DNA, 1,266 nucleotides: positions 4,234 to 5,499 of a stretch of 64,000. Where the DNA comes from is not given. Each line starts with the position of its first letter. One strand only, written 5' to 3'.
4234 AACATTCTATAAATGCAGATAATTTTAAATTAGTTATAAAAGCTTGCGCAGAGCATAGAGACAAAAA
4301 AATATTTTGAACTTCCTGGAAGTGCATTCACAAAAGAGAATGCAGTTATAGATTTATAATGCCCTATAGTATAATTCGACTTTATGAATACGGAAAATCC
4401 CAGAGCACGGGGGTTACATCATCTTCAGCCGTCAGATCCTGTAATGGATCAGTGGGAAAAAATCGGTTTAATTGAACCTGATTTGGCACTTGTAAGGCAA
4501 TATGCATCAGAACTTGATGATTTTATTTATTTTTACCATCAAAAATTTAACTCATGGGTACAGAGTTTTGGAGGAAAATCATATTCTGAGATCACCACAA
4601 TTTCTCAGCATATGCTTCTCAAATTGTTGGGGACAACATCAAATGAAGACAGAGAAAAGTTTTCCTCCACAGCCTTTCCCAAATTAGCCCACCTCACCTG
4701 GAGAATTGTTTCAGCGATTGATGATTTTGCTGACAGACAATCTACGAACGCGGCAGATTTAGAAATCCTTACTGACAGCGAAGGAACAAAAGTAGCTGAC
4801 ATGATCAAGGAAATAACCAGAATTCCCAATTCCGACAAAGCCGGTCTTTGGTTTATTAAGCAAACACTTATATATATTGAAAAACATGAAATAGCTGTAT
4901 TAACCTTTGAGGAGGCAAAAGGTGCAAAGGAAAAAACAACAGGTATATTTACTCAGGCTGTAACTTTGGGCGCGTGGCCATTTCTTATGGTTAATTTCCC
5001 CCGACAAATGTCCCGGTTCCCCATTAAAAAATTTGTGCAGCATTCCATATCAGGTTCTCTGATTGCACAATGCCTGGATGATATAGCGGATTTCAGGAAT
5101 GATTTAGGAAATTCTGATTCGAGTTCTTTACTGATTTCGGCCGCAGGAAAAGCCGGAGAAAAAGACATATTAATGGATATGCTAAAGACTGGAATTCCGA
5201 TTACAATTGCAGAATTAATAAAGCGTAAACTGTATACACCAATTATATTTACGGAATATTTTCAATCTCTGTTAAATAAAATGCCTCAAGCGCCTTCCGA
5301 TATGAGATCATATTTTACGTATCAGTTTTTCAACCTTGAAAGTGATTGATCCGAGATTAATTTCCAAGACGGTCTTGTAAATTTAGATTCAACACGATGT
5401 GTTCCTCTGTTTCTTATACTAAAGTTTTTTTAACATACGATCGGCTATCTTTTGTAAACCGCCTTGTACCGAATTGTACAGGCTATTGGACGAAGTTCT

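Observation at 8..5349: Isoprenoid-synthase-fold protein with two DDxxD motifs encoded directly after two GT-C membrane glycosyltransferases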

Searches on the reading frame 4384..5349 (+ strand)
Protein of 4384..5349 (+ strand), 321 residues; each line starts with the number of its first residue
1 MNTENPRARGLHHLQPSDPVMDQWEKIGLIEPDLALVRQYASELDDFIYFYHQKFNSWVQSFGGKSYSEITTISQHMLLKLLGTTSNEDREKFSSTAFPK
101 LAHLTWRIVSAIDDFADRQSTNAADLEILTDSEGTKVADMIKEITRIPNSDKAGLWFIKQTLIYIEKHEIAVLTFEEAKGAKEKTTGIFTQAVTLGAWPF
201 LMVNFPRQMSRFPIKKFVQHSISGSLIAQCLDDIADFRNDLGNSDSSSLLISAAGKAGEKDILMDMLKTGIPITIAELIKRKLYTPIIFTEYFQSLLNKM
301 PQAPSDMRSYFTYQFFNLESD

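Call 3: search_protein_families(library=pfam, proteins=[window:4384-5349:+], max_evalue=1)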
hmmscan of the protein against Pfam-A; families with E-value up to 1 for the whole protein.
window:4384-5349:+ (321 aa): 0 families

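Call 4: search_protein_families(library=ncbifam, proteins=[window:4384-5349:+], max_evalue=1)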
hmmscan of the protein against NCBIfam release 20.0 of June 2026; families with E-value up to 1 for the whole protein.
window:4384-5349:+ (321 aa): 0 families

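Call 5: find_homologous_proteins(query=window:4384-5349:+, max_evalue=0.001)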
Query window:4384-5349:+ (321 aa): 3 proteins with E <= 0.001 among 1668 candidates.
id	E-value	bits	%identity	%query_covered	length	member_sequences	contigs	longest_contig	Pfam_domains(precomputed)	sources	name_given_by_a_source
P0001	3.5e-200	682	100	95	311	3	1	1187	-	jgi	-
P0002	2.3e-123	430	60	100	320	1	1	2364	-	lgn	-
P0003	1.0e-52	198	36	98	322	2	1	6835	-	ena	-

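Call 6: search_solved_structures(query=window:4384-5346:+, max_evalue=10, show_alignments=3)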
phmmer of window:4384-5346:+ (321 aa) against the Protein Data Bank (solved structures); distinct sequences matched with E-value up to 10: 28.
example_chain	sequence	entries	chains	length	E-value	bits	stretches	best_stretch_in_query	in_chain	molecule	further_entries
6vfh_B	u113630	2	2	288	0.041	16.7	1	51-122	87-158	T33_dn10B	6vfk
5k7v_A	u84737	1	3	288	0.057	16.2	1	51-122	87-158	Designed protein HR00C3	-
7lf2_E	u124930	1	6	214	0.13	15.1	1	42-124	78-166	mAb4 monoclonal antibody light chain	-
6dkj_L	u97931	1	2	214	0.28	14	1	43-124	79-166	Fab light chain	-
5kaq_G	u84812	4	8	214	0.3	13.9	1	43-123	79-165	ANTIBODY 31.A.83 FAB LIGHT CHAIN | Antibody Fab light chain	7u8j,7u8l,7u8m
7tp3_L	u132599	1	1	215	0.37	13.6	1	42-124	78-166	K288.2 light chain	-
7jwg_L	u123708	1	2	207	0.45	13.3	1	43-125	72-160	Antibody 221-7 Fab light chain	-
9zdu_L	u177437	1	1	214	0.61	12.9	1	43-125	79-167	Ab401 Fab light chain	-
3wsd_A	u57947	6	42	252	0.66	12.7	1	14-79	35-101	Putative GTP cyclohydrolase 1 type 2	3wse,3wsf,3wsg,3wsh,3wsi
4iwg_A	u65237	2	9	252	0.66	12.7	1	14-79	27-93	UPF0135 protein MJ0927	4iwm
1iga_C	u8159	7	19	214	0.84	12.4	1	43-124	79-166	IGA1 | Human IgA2(m1) Light Chain | TR1.9 FAB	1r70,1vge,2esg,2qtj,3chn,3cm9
8ol9_A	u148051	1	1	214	0.94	12.2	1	43-123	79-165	Light chain of FIXa binding Fab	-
6wqo_F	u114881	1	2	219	0.98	12.2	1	43-124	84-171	283284 Fab light chain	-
7mxl_L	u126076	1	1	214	1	12.1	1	43-124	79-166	REGN5714 antibody Fab fragment light chain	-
3uaj_L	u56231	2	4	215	1.1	12.1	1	43-124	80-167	Light chain, monoclonal antibody 5H2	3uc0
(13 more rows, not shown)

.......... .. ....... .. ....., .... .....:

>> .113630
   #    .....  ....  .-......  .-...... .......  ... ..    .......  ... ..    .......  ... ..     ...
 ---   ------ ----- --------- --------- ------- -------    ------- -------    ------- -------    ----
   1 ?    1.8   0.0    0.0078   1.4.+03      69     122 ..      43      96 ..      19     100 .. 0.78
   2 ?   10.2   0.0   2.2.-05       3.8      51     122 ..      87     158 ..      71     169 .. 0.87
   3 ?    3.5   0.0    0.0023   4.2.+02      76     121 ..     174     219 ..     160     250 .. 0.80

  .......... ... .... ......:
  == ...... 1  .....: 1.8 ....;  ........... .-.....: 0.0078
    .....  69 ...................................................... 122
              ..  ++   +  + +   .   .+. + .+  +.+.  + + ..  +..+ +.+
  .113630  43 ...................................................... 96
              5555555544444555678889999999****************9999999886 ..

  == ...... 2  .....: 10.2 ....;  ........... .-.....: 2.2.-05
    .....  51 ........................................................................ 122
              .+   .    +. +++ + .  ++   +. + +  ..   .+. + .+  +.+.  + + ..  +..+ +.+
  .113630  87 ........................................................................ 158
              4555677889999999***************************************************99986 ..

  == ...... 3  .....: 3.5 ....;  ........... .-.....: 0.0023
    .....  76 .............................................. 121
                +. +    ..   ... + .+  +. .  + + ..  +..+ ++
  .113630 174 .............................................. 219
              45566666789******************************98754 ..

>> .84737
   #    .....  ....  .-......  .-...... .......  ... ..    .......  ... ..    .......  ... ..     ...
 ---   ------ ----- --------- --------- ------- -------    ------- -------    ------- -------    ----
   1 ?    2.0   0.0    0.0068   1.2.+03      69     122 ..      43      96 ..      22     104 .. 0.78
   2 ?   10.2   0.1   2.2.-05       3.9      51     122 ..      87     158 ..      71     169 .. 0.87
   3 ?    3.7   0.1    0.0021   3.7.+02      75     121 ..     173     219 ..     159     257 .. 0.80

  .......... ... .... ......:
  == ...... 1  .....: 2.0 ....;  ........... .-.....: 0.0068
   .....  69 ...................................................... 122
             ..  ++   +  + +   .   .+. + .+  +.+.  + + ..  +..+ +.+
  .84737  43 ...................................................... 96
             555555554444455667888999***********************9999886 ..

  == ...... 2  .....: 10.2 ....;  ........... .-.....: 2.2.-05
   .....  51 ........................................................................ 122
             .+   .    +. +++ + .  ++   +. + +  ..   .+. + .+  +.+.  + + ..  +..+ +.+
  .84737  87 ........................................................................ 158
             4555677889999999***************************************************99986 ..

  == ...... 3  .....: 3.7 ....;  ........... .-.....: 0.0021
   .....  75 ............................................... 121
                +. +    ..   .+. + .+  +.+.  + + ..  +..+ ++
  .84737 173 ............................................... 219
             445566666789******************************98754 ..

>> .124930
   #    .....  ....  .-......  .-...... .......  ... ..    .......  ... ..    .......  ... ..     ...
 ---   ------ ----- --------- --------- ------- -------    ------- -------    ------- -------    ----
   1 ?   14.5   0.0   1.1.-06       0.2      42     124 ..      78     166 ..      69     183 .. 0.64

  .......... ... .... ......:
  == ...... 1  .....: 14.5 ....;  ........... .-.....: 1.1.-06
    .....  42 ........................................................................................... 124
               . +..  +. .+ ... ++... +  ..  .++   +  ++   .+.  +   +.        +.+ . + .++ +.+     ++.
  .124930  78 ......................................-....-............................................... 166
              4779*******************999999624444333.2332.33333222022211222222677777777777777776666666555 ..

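Call 10: find_encoding_contigs(protein=P0003, flank=10000)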
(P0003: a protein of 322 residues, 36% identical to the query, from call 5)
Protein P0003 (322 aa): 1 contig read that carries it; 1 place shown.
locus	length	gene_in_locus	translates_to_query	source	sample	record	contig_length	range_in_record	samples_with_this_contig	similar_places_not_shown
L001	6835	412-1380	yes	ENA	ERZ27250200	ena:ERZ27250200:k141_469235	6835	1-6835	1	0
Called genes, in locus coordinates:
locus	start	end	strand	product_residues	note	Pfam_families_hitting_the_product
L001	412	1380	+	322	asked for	-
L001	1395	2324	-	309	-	PF04055:Radical_SAM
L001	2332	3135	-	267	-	PF00702:Hydrolase (faint), PF05116:S6PP (faint), PF08282:Hydrolase_3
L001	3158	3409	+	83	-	-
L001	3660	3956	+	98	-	PF16367:RRM_7 (weak), PF00076:RRM_1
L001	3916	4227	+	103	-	-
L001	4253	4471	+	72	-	PF07995:GSDH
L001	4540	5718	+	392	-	PF00438:S-AdoMet_synt_N, PF02772:S-AdoMet_synt_M, PF02773:S-AdoMet_synt_C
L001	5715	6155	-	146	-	-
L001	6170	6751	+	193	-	-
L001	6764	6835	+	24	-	?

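Call 11: find_encoding_contigs(protein=P0002, flank=10000)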
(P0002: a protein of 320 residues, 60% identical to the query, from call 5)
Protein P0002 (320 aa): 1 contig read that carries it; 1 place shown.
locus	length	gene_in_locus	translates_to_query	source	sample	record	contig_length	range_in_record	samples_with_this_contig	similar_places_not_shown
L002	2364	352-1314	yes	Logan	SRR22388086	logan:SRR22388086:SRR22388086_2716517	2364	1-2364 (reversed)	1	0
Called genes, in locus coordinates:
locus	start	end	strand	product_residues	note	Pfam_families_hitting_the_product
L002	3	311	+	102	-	?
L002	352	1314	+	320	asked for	-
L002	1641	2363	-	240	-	?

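Call 19: predict_structure(alignment_id=A1)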
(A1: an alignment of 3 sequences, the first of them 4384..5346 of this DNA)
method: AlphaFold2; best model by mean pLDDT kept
length: 321 residues; sequences in the alignment: 3
mean_pLDDT: 80.6   pTM: 0.82
mean pLDDT of the five models: 80.6, 79.3, 78.5, 77.9, 73.4
residues with pLDDT >= 90: 37; 70-90: 235; 50-70: 39; < 50: 10
segments of 3 or more residues with pLDDT < 50: 1-9
pLDDT, mean of each block of 10 residues (from residue 1): 36 61 68 87 88 93 87 85 80 87 87 70 67 85 84 77 67 79 84 82 83 85 88 83 77 90 88 84 89 90 87 82 58
secondary structure, 60 per line:
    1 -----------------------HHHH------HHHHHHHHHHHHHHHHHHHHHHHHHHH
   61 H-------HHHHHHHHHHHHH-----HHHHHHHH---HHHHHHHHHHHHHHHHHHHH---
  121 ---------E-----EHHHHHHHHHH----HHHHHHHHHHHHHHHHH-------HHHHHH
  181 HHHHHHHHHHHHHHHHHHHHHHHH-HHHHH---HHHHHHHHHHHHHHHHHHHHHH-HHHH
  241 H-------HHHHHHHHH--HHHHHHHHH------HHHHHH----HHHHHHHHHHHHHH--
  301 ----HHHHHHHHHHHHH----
elements in order: H24-27 H34-61 H69-81 H87-94 H98-117 H137-146 H151-167 H175-204 H206-210 H214-235 H237-241 H249-257 H260-268 H275-280 H285-298 H305-317

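Call 21: search_protein_representatives(alignment_id=A1)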
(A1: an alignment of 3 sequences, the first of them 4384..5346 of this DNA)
Query: 3 sequences, 321 profile positions. Proteins with E-value up to 0.001 (for the whole library): 6; up to 1e-10: 6; up to 1e-30: 5. The best 6 are listed.
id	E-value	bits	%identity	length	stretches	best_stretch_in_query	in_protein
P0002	2.0e-179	612.1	-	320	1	1-321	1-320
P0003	5.1e-165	564.7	-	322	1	1-321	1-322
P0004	8.7e-58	212.4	-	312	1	35-317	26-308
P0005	4.1e-56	206.9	-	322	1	35-316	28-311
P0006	6.5e-46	173.4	-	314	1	38-317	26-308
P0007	9.5e-27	110.4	-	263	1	162-318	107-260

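Call 24: fold_search(model_id=the predicted structure, library=pdb)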
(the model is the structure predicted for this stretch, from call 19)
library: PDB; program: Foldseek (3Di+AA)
matches with E <= 10: 245; with E <= 0.001: 0
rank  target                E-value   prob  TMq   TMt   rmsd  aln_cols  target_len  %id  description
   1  9hr0_A                2.6e-02  0.97  0.33  0.34  13.3       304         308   12  T-Muurolol Synthase from Roseiflexus castenholzii (TmS) in complex with converted 10,11-DHFPP (compound 2+) (released 2025-12-24)
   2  5nx6_A                5.0e-02  0.89  0.32  0.33  11.6       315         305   10  Crystal structure of 1,8-cineole synthase from Streptomyces clavuligerus in complex with 2-fluoroneryl diphosphate (released 2017-09-20)
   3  9hqb_B                5.2e-02  0.77  0.26  0.26  14.4       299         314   11  1-Epi-Cubenol Synthase from Nonomuraea coxensis (NcECS) in complex with 2,3-DHFPP (released 2025-12-24)
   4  9hqb_A                5.2e-02  0.75  0.26  0.26  14.4       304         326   12  1-Epi-Cubenol Synthase from Nonomuraea coxensis (NcECS) in complex with 2,3-DHFPP (released 2025-12-24)
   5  7kjd                  6.2e-02  0.82  0.32  0.31  14.1       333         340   12  F96M epi-isozizaene synthase: complex with 3 Mg2+ and risedronate (released 2020-12-16)
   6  6axn                  6.2e-02  0.80  0.31  0.29  14.9       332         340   12  F95C Epi-isozizaene synthase (released 2017-10-18)
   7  8su5                  7.2e-02  0.82  0.32  0.30  14.7       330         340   13  F198T epi-Isozizaene Synthase: complex with 3 Mg2+, inorganic pyrophosphate, and benzyl triethyl ammonium cation (released 2023-07-26)
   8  4xlx_A                7.8e-02  0.90  0.34  0.37   9.0       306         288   10  Crystal structure of BjKS from Bradyrhizobium japonicum (released 2015-02-04)
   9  8su0                  8.2e-02  0.77  0.31  0.33  16.1       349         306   10  Unliganded F96H epi-Isozizaene Synthase (released 2023-07-26)
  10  4luu                  8.2e-02  0.72  0.32  0.31  15.9       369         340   11  V329A Epi-isozizaene synthase: Complex with Mg, inorganic pyrophosphate and benzyl triethyl ammonium cation (released 2013-12-18)
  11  7kj8                  8.2e-02  0.63  0.30  0.29  16.4       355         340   12  Wild-type epi-isozizaene synthase: complex with 3 Mg2+ and pamidronate (released 2020-12-16)
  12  6axu                  9.0e-02  0.63  0.30  0.28  16.5       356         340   12  W203Y Epi-isozizaene synthase (released 2017-10-18)
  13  3kb9                  9.8e-02  0.66  0.30  0.28  16.3       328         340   13  Epi-isozizaene synthase: Complex with Mg, inorganic pyrophosphate and benzyl triethyl ammonium cation (released 2010-02-09)
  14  6ax9                  9.8e-02  0.51  0.28  0.26  16.9       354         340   12  F95N Epi-isozizaene synthase (released 2017-10-18)
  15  6axm                  1.0e-01  0.63  0.31  0.30  15.8       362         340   12  F95Y Epi-isozizaene synthase (released 2017-10-18)
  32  3tc1_B                3.2e-01  0.85  0.42  0.44   9.7       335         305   12  Crystal Structure of Octaprenyl Pyrophosphate Synthase from Helicobacter pylori (released 2011-08-31)
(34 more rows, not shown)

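Call 26: search_solved_structures(query=A2, max_evalue=10, show_alignments=3)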
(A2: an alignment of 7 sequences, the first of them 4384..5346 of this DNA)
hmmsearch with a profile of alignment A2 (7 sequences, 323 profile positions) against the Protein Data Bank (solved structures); distinct sequences matched with E-value up to 10: 3.
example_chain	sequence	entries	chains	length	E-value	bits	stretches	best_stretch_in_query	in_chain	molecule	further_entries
6j9e_F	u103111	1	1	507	0.39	12.9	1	113-180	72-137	Transcription termination/antitermination protein NusA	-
7ncf_A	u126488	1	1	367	0.85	11.8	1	222-298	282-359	Homeodomain-interacting protein kinase 2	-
6p5s_A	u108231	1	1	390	0.94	11.7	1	223-298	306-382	Homeodomain-interacting protein kinase 2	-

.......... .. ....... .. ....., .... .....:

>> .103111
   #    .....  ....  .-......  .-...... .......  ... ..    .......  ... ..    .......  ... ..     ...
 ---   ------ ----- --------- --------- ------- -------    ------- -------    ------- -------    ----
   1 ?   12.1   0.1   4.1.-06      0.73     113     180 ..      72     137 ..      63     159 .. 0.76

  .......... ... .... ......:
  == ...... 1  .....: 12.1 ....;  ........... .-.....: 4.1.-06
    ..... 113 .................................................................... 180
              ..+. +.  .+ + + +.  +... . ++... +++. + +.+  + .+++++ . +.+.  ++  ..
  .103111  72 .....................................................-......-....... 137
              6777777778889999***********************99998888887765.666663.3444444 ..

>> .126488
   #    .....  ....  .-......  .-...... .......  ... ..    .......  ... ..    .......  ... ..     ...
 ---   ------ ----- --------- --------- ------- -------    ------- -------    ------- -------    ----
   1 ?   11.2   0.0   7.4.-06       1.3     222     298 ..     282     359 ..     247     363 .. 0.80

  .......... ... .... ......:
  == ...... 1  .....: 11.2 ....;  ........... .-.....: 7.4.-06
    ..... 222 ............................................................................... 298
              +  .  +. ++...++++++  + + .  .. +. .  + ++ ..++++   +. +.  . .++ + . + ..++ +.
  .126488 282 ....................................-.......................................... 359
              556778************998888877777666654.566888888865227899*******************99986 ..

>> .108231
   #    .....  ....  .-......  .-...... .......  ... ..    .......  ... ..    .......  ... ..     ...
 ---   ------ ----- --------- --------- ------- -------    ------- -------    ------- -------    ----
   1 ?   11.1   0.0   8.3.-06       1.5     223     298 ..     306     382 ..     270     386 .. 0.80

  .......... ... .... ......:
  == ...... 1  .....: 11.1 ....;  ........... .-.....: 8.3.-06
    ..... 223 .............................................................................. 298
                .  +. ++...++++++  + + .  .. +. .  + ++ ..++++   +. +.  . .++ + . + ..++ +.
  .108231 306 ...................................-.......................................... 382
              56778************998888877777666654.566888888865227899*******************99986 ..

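Call 27: search_protein_families(library=pfam, alignment_id=A2, max_evalue=10)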
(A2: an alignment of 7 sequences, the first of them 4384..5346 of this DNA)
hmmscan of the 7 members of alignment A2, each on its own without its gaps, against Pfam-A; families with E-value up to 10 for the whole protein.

A. member 1, window:4384-5346:+ (321 aa): 0 families

B. families by the number of members that match (of 7 scanned): 5 families
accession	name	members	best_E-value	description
PF14850.11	Pro_dh-DNA_bdg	1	0.024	DNA-binding domain of Proline dehydrogenase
PF25500.1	DUF7913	1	0.05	Domain of unknown function (DUF7913)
PF11411.13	DNA_ligase_IV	1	0.15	DNA ligase IV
PF04146.21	YTH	1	0.18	YT521-B-like domain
PF22973.2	GWD1_pHisD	1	0.19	Alpha-glucan water dikinase, phosphohistidine-like domain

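Call 33: find_encoding_contigs(protein=P0004, flank=10000)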
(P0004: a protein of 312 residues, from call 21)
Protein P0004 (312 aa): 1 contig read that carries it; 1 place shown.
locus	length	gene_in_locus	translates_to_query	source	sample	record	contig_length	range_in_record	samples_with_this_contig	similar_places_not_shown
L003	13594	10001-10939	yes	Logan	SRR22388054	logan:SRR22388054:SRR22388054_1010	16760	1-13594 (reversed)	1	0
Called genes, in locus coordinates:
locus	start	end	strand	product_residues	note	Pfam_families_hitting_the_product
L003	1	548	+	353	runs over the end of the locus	PF00152:tRNA-synt_2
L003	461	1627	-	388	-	PF13462:Thioredoxin_4, PF01323:DSBA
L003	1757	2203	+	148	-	PF00072:Response_reg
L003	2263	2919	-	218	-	-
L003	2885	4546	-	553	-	-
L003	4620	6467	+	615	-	PF00009:GTP_EFTU, PF01926:MMR_HSR1 (faint), PF22042:EF-G_D2 (weak), PF03144:GTP_EFTU_D2, PF14492:EFG_III (faint), PF00679:EFG_C, PF21018:BipA_C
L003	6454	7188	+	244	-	PF05552:MS_channel_1st_1 (weak)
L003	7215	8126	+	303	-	PF00583:Acetyltransf_1 (faint), PF13508:Acetyltransf_7 (faint)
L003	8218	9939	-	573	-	-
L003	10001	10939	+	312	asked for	-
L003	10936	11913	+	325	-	-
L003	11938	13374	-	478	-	PF00753:Lactamase_B, PF16661:Lactamase_B_6 (faint), PF12706:Lactamase_B_2, PF10996:Beta-Casp, PF07521:RMMBL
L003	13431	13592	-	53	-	?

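Call 34: find_encoding_contigs(protein=P0005, flank=10000)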
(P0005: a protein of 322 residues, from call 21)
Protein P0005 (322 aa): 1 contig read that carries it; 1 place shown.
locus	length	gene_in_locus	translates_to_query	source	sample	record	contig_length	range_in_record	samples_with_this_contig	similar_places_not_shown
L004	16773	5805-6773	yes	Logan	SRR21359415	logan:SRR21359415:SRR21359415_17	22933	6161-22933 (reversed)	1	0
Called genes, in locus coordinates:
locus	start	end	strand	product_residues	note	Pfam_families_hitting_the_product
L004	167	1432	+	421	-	-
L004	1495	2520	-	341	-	-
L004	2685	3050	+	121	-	-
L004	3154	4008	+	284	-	-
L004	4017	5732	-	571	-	-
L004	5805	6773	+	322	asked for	-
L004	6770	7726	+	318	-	-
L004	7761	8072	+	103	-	PF02643:DUF192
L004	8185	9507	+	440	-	PF00512:HisKA, PF02518:HATPase_c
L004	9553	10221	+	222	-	PF01863:YgjP-like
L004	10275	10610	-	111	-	-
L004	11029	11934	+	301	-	-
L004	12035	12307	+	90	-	PF04226:Transgly_assoc (weak)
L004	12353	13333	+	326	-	PF05239:PRC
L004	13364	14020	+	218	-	PF11181:YflT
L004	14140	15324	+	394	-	PF01590:GAF (weak), PF13492:GAF_3 (faint), PF00512:HisKA, PF02518:HATPase_c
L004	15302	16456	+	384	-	-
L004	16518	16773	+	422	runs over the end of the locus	-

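Call 40: find_encoding_contigs(protein=P0006, flank=10000)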
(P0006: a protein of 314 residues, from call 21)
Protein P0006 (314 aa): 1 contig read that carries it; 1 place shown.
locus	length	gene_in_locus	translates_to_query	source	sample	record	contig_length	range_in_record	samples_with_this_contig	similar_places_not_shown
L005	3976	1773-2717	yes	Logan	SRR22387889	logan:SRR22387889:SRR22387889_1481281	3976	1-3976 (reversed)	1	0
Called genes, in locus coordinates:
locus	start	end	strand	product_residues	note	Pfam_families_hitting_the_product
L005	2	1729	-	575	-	?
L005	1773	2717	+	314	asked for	-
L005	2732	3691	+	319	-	-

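Call 41: find_encoding_contigs(protein=P0007, flank=10000)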
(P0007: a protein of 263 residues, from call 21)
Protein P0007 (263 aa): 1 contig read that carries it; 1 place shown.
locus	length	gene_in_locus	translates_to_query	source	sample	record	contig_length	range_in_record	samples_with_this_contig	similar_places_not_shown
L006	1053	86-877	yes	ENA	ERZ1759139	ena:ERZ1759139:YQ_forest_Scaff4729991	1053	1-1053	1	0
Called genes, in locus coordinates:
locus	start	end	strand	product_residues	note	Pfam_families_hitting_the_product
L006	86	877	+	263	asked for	-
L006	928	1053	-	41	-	?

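Call 43: search_protein_families(library=pfam, proteins=[L003:8218-9939:-, L003:10936-11913:+, L004:4017-5732:-, L004:6770-7726:+, L005:2732-3691:+, L001:1395-2324:-, L001:2332-3135:-], max_evalue=1)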
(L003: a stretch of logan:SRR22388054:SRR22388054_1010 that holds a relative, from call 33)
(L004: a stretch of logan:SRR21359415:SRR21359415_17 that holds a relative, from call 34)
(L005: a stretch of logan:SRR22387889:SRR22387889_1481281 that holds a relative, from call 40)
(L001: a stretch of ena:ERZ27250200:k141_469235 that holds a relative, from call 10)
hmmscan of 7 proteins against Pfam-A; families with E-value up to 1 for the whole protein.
L003:8218-9939:- (573 aa): 0 families

L003:10936-11913:+ (325 aa): 1 family
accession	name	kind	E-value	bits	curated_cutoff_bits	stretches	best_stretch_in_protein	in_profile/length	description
PF00781.29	DAGK_cat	-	4.3e-05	23.6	23.6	1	9-114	2-115/125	Diacylglycerol kinase catalytic domain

L004:4017-5732:- (571 aa): 0 families

L004:6770-7726:+ (318 aa): 1 family
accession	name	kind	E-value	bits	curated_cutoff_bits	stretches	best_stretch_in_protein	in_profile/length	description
PF00781.29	DAGK_cat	-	0.0094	16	23.6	1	12-119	4-119/125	Diacylglycerol kinase catalytic domain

L005:2732-3691:+ (319 aa): 0 families

L001:1395-2324:- (309 aa): 2 families
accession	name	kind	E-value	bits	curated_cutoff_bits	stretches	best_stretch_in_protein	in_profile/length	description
PF04055.27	Radical_SAM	-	1.4e-19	71.3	29.5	1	34-190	1-165/166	Radical SAM superfamily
PF13353.11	Fer4_12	-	9.2e-05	23.2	22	1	38-102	13-82/137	4Fe-4S single cluster domain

L001:2332-3135:- (267 aa): 5 families
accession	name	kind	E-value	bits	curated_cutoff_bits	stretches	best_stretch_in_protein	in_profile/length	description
PF08282.18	Hydrolase_3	-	7e-43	147.6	20.9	1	8-263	1-255/255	haloacid dehalogenase-like hydrolase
PF05116.19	S6PP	-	4e-10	40.1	20.3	2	161-246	134-216/247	Sucrose-6F-phosphate phosphohydrolase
PF00702.32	Hydrolase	-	1.4e-05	26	26.4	1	194-231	154-191/191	haloacid dehalogenase-like hydrolase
PF13419.12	HAD_2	-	0.0025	18.4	23.8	1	197-224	138-165/178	Haloacid dehalogenase-like hydrolase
PF09419.16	PGP_phosphatase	-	0.15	12.1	20.4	1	2-36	38-73/168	Mitochondrial PGP phosphatase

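Call 44: find_related_loci(query=A1, collection=genome_contigs, flank=10000)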
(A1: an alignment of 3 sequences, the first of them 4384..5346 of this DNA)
Query A1 (321 aa) in genome_contigs; peptide patterns used: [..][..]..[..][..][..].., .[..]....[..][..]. (x = any residue, [..] = any of these).
53 stretches matched a pattern, but none encodes a relative of the query by tblastn (E <= 1e-3).
